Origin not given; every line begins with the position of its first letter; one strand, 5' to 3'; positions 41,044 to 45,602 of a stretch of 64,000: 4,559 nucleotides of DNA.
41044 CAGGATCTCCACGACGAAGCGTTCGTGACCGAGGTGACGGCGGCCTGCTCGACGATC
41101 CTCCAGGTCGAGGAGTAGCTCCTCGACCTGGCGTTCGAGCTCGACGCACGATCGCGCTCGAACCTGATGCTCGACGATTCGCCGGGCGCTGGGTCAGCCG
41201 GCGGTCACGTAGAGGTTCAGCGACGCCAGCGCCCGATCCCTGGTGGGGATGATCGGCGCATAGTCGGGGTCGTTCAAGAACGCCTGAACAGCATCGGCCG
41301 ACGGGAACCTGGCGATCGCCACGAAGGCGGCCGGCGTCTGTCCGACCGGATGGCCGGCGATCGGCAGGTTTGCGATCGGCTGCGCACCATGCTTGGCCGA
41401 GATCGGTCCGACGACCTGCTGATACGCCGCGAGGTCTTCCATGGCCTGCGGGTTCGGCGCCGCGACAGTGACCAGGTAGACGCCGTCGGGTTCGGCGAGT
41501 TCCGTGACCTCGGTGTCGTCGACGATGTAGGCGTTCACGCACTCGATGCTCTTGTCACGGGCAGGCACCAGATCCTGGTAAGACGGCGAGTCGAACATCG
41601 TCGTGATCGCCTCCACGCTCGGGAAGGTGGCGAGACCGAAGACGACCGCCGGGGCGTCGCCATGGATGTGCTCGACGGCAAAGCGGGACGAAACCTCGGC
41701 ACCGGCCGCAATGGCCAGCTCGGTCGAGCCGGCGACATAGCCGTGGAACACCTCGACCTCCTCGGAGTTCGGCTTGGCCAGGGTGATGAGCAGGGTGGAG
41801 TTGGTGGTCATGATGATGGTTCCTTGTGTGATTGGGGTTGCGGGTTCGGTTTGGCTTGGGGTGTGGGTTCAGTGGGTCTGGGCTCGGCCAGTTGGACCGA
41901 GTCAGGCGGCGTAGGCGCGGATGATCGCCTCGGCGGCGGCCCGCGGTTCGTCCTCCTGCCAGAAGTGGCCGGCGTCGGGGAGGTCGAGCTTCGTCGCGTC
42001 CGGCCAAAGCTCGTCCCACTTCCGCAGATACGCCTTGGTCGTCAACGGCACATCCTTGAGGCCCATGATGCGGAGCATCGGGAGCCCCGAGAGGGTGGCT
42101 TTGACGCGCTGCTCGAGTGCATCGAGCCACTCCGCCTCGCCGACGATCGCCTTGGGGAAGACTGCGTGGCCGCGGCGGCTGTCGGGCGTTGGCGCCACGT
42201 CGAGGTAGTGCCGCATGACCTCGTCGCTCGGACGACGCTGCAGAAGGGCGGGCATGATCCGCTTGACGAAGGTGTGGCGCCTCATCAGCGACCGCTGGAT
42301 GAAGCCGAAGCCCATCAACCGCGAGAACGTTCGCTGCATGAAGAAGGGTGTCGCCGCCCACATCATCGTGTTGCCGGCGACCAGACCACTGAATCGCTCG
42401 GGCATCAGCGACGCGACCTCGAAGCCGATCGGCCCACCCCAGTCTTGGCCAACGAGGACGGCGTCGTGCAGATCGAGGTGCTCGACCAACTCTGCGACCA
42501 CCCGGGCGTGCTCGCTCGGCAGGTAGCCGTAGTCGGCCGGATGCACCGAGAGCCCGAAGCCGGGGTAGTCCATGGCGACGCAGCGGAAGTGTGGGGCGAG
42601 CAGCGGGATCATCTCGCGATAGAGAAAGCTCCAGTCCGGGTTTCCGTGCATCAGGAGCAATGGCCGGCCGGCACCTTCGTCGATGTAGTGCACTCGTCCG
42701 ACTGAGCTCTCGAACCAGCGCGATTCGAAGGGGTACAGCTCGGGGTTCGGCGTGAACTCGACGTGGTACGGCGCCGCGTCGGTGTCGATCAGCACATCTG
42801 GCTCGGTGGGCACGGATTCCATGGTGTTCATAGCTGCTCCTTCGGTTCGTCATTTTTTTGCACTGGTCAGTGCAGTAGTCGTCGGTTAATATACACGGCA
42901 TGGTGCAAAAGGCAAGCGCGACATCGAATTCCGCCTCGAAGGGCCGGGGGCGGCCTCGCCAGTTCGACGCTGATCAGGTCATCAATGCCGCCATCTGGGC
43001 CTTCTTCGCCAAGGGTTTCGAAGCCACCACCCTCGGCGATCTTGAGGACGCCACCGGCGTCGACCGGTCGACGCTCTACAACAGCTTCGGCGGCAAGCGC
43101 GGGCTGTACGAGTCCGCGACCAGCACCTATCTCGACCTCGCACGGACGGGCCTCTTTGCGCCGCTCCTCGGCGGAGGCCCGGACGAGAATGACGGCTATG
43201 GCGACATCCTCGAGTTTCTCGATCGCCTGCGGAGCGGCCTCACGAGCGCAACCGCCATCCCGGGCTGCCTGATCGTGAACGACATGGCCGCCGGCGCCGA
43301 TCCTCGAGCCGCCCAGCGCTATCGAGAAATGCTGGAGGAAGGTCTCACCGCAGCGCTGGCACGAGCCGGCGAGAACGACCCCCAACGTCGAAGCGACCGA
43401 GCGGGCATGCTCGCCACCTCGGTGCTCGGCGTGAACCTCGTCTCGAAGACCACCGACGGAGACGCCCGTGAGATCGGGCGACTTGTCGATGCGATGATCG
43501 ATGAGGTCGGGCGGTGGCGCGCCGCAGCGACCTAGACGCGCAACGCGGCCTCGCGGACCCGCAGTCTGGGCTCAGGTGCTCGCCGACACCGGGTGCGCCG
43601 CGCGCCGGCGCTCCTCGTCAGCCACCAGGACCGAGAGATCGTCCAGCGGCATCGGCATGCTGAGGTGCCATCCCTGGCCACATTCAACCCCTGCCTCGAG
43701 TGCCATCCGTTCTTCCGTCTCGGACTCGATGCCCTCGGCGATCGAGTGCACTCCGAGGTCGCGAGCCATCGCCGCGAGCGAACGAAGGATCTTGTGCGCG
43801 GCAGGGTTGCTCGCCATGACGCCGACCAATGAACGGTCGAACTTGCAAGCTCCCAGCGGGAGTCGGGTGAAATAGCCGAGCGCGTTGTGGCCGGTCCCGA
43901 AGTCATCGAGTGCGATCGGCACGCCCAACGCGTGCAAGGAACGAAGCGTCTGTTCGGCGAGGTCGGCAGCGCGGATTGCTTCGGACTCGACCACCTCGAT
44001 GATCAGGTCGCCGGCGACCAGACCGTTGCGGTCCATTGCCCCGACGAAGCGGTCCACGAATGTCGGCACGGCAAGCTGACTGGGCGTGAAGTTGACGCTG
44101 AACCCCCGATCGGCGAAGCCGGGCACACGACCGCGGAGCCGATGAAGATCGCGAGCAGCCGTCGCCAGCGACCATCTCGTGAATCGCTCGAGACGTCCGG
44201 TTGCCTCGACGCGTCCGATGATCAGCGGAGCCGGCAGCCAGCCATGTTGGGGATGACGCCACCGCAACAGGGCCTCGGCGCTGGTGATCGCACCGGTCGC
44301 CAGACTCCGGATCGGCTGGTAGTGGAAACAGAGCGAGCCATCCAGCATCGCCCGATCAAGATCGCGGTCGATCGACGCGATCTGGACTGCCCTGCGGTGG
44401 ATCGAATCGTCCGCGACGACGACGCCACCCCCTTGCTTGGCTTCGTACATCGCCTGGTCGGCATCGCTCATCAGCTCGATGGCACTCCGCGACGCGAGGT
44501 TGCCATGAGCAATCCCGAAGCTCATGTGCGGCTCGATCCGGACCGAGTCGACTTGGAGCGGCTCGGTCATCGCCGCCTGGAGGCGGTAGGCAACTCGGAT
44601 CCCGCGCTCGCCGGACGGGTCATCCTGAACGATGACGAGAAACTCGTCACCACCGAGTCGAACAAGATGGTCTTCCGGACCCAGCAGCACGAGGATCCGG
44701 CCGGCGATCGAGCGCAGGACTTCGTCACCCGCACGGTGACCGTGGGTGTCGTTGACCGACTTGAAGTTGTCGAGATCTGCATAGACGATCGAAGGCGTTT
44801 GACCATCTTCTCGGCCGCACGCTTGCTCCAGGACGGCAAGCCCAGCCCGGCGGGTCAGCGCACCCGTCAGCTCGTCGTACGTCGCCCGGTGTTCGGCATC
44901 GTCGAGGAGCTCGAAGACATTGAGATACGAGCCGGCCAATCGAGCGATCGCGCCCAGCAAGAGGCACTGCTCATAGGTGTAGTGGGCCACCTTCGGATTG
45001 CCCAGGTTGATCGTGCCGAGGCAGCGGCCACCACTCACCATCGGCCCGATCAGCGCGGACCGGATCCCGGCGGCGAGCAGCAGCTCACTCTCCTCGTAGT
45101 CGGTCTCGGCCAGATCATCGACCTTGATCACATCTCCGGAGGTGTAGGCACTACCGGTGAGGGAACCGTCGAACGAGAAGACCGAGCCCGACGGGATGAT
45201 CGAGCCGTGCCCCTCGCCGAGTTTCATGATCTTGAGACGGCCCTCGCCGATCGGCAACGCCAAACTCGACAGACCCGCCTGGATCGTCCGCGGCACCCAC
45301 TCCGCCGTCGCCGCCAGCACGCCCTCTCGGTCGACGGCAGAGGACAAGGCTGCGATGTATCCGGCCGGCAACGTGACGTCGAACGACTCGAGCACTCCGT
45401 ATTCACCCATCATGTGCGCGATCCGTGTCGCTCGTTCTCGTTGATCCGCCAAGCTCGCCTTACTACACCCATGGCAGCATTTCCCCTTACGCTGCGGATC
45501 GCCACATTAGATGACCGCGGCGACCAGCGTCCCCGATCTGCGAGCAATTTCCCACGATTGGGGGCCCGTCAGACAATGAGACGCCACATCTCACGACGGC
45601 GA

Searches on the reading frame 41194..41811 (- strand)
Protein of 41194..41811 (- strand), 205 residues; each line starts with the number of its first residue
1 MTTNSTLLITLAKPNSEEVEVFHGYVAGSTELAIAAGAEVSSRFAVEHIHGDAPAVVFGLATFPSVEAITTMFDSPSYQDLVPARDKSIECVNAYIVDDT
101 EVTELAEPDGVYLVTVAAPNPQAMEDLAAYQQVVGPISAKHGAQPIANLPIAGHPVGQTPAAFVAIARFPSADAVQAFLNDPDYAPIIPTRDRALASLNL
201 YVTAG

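Call 69: search_protein_families(library=pfam, proteins=[window:41194-41811:-], max_evalue=0.00001)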
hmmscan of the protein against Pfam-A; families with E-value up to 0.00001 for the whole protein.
window:41194-41811:- (205 aa): 1 family
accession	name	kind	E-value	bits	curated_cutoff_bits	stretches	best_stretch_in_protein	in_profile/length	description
PF07045.17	DUF1330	-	1e-17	64.7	23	1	121-195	10-84/94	Domain of unknown function (DUF1330)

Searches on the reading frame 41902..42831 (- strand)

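Call 27: search_protein_families(library=pfam, proteins=[window:41902-42831:-], max_evalue=0.00001)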
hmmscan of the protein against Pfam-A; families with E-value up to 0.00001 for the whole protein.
window:41902-42831:- (309 aa): 3 families
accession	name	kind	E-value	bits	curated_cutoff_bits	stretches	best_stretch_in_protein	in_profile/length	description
PF00561.26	Abhydrolase_1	-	1e-26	94.5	25.8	1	57-296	2-245/245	alpha/beta hydrolase fold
PF12697.13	Abhydrolase_6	-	8.8e-18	66.2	26.3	1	58-302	1-217/217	Alpha/beta hydrolase family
PF12146.15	Hydrolase_4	-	8.1e-06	25.7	27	0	58-200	7-151/239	Serine aminopeptidase, S33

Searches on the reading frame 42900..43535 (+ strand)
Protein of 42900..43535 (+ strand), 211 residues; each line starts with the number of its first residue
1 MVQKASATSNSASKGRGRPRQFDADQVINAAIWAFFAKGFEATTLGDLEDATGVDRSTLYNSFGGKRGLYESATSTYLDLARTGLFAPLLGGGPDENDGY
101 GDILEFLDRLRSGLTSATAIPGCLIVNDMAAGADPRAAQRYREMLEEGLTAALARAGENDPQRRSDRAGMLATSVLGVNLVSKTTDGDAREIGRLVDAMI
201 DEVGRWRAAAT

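Call 69: search_protein_families(library=pfam, proteins=[window:42900-43535:+], max_evalue=0.00001)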
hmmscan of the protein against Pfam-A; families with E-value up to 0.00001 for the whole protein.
window:42900-43535:+ (211 aa): 1 family
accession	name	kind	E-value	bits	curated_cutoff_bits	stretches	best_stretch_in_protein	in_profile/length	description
PF00440.29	TetR_N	-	1.5e-09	37.9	24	1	28-72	2-46/47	Bacterial regulatory proteins, tetR family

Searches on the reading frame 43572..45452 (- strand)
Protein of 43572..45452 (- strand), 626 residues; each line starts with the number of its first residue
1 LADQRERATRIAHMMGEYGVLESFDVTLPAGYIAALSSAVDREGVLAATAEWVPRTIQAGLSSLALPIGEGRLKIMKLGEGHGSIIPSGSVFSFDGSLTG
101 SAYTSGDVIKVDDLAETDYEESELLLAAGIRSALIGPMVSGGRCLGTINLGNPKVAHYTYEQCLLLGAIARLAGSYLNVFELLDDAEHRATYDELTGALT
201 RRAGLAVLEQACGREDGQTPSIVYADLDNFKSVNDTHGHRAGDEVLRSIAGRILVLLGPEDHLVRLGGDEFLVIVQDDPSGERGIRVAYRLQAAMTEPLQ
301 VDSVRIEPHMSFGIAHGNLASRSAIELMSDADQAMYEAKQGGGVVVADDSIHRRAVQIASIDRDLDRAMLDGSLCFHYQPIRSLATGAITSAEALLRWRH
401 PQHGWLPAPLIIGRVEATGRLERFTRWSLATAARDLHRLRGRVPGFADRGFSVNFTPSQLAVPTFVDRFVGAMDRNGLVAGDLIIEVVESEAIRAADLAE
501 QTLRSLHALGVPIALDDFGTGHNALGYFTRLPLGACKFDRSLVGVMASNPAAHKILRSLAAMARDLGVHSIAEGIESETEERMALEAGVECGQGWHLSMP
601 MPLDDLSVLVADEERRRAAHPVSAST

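Call 68: search_protein_families(library=pfam, proteins=[window:43572-45452:-], max_evalue=0.00001)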
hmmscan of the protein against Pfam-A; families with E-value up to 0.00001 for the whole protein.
window:43572-45452:- (626 aa): 4 families
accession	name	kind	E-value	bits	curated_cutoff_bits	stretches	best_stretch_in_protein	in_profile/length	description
PF00563.25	EAL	-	1.4e-58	198.5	31.3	1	363-600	2-236/236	EAL domain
PF00990.26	GGDEF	-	2.4e-32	112.4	23.8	1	190-342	1-158/161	Diguanylate cyclase, GGDEF domain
PF01590.32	GAF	-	9.5e-11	42.8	22.4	1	42-175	2-131/133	GAF domain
PF13185.12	GAF_2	-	9.3e-08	32.8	28.6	1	92-177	50-135/136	GAF domain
